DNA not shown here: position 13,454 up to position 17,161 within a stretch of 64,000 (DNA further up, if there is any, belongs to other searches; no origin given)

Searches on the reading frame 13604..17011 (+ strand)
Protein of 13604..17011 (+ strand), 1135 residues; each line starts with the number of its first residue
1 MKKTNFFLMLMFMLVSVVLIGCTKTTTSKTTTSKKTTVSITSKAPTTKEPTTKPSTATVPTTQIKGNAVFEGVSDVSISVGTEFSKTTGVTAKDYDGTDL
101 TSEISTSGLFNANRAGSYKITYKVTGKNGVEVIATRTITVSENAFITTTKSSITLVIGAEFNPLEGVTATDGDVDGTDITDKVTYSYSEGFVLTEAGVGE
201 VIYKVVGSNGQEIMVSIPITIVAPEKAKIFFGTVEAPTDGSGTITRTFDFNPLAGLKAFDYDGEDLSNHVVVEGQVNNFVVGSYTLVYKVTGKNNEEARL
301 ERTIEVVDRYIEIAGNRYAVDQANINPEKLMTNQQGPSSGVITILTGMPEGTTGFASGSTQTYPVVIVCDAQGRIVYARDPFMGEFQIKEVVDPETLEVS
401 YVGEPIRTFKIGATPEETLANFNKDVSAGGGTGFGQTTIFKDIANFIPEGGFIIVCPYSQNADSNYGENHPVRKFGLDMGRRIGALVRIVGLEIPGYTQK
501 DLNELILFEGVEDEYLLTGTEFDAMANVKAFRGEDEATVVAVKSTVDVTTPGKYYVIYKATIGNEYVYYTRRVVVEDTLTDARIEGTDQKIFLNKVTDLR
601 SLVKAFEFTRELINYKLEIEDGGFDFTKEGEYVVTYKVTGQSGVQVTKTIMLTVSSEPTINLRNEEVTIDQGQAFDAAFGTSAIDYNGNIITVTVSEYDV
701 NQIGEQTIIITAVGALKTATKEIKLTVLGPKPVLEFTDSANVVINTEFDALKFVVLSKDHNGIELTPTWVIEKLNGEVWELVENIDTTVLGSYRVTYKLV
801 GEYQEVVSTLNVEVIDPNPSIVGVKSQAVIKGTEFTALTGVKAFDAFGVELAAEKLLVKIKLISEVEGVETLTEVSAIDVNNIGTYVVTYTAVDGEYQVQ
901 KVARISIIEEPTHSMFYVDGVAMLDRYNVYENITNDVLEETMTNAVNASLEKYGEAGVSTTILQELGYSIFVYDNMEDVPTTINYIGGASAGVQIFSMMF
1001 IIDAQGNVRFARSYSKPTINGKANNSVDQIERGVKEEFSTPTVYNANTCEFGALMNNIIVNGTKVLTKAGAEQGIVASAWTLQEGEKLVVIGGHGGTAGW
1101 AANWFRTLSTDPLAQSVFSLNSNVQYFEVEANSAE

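Call 6: search_protein_families(library=pfam, proteins=[window:13604-17011:+], max_evalue=0.001)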
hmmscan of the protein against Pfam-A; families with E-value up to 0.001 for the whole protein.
window:13604-17011:+ (1135 aa): 2 families
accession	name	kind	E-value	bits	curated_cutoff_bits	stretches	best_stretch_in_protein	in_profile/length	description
PF16403.11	Bact_surface_Ig-like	-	1.2e-39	134.6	27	3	71-140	4-71/71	Bacterial surface protein, Ig-like domain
PF07523.18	Big_3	-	2.6e-08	34.4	21.2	0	78-139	8-67/68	Bacterial Ig-like domain (group 3)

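Call 7: search_protein_families(library=ncbifam, proteins=[window:13604-17011:+], max_evalue=0.001)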
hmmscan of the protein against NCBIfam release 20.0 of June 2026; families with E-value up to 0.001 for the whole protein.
window:13604-17011:+ (1135 aa): 0 families
